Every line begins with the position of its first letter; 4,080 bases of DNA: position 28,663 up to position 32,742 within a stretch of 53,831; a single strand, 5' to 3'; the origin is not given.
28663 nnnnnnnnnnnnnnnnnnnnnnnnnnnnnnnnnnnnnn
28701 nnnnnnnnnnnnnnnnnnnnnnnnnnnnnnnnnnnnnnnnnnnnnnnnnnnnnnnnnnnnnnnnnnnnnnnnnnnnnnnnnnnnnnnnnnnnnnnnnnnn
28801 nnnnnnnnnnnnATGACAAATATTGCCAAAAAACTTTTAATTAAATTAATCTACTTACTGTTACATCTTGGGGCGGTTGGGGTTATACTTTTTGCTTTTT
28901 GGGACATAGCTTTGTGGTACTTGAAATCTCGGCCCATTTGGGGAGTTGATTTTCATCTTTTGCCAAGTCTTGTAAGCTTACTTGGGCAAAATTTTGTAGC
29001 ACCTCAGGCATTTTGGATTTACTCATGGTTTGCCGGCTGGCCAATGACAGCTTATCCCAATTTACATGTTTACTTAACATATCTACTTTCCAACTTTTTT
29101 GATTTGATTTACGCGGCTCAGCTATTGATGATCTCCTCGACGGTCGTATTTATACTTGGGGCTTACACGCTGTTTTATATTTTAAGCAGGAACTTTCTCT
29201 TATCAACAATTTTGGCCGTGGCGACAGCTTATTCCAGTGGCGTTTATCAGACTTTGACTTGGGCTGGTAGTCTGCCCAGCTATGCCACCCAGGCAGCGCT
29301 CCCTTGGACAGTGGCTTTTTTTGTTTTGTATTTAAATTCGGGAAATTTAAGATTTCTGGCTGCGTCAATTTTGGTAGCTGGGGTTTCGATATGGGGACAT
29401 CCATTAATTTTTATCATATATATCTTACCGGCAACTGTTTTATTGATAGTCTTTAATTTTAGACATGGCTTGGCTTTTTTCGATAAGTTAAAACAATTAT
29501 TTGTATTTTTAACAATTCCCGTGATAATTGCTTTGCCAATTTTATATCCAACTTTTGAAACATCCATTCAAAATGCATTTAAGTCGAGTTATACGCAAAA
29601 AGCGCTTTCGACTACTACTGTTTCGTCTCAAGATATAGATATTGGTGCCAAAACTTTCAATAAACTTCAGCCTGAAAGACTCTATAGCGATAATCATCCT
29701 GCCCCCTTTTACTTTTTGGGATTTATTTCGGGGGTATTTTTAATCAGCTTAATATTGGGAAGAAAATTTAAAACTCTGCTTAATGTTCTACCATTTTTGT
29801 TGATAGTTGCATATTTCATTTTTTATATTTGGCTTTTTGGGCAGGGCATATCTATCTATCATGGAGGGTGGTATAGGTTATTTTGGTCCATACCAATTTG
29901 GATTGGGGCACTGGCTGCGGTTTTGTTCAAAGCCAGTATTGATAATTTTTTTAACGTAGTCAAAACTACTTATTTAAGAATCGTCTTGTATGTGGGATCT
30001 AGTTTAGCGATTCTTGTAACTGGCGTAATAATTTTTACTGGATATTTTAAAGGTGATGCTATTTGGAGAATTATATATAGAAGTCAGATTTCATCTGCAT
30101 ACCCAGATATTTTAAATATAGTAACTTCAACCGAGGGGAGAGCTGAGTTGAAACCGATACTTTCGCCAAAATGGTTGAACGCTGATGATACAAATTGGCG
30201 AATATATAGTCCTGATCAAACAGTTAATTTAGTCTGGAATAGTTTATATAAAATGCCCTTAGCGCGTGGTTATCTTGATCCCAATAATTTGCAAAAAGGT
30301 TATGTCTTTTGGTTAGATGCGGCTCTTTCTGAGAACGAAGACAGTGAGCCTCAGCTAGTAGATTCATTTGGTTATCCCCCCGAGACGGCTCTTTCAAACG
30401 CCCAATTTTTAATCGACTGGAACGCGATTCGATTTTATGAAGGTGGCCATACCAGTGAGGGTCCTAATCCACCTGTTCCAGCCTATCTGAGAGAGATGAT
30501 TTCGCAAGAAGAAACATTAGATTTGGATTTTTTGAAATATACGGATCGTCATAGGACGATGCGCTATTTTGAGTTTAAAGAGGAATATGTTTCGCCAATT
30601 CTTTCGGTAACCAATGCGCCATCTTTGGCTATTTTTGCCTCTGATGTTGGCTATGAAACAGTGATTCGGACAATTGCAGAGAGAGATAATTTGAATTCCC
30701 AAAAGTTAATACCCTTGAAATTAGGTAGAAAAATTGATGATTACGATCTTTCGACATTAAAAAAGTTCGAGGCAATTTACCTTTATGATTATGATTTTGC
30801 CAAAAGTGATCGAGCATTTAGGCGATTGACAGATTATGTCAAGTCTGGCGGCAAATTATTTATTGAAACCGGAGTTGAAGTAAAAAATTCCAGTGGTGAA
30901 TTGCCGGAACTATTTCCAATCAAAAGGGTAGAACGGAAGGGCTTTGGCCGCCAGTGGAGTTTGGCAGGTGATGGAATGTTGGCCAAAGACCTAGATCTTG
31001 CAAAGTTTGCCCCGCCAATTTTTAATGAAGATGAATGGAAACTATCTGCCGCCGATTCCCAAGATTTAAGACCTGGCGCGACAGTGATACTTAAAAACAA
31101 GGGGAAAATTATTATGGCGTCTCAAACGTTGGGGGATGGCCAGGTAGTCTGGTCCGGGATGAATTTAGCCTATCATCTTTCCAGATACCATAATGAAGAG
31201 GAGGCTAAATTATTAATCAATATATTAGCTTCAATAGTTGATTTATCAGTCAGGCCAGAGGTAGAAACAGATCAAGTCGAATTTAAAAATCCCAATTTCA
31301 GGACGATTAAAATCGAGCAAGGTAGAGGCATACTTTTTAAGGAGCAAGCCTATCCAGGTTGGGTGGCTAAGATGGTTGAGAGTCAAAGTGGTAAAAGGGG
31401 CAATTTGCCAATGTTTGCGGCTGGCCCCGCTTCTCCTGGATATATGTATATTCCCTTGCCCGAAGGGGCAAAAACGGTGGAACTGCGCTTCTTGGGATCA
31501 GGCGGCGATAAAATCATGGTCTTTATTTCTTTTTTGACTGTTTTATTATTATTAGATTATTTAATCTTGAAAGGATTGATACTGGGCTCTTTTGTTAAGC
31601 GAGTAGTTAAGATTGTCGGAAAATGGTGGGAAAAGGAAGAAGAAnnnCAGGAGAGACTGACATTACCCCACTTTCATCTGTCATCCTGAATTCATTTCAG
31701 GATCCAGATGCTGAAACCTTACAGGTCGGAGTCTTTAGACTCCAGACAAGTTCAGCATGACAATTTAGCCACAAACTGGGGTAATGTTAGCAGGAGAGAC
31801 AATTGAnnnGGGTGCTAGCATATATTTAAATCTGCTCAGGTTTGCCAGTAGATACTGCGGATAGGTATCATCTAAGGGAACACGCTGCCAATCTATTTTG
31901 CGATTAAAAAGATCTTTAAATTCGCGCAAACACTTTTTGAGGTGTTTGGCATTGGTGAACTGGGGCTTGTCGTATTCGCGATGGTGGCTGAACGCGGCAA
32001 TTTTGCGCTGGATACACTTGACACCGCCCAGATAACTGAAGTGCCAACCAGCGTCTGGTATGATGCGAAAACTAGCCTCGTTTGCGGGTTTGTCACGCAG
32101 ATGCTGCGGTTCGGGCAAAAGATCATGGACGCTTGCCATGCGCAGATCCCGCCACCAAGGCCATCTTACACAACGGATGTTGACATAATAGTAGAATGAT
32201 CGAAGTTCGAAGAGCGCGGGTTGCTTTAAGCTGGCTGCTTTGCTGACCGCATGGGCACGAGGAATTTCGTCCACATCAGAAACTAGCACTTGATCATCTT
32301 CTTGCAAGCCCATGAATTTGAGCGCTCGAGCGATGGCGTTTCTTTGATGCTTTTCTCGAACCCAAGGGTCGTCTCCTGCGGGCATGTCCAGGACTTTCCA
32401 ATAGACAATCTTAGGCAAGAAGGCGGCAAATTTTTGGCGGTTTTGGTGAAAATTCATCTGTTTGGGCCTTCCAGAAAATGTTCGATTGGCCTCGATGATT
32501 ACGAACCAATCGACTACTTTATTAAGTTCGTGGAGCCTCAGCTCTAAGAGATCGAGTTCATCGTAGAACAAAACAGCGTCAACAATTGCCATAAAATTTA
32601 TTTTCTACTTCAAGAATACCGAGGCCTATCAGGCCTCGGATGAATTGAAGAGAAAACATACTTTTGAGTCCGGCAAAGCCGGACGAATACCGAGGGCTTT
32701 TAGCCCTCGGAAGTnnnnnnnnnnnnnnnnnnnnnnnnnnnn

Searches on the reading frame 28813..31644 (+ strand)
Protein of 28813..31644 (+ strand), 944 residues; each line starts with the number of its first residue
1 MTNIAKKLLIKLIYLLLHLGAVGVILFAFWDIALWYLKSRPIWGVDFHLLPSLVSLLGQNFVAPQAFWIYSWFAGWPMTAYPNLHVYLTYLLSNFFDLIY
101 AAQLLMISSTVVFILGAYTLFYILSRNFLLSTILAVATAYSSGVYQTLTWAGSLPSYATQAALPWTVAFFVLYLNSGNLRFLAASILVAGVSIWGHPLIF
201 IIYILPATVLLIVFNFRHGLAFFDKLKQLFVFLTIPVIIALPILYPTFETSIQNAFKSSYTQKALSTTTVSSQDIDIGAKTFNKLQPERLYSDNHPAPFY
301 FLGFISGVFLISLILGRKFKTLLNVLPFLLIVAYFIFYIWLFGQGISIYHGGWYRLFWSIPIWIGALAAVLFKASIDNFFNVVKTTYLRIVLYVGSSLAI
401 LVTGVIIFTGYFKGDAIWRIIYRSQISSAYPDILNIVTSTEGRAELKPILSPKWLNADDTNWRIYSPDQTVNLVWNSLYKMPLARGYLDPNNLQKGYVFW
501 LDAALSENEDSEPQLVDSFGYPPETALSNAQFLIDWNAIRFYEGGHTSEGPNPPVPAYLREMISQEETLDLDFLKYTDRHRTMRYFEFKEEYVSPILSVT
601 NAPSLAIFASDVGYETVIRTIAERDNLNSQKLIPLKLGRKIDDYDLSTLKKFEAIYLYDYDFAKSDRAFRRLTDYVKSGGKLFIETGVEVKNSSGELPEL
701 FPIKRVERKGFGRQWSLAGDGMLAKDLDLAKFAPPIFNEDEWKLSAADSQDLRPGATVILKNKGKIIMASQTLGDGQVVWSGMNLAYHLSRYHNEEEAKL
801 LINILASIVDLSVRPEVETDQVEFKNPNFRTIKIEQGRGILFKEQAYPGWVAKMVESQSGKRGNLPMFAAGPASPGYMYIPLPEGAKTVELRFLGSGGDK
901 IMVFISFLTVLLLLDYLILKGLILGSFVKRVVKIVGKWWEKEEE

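Call 17: search_protein_families(library=pfam, proteins=[window:28813-31644:+], max_evalue=0.001)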
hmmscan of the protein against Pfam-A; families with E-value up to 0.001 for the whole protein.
window:28813-31644:+ (944 aa): 1 family
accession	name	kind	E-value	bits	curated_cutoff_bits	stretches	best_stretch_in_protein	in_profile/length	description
PF10131.15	PTPS_related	-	7.4e-08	31.7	26.4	1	640-788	480-621/621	6-pyruvoyl-tetrahydropterin synthase related domain; membrane protein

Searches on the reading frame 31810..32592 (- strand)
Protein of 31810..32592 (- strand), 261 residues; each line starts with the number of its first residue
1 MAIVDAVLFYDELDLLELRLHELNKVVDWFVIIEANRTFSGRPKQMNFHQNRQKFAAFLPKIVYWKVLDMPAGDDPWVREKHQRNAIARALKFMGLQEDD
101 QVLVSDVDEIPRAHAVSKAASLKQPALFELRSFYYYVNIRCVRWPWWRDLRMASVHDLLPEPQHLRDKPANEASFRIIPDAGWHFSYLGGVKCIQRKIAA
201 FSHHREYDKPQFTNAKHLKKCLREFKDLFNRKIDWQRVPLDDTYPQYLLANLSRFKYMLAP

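Call 59: search_protein_families(library=pfam, proteins=[window:31810-32592:-], max_evalue=0.001)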
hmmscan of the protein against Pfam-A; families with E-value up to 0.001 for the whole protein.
window:31810-32592:- (261 aa): 1 family
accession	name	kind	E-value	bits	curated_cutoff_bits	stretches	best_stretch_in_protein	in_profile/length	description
PF04724.18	Glyco_transf_17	-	3.8e-42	145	26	1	3-230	75-299/348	Glycosyltransferase family 17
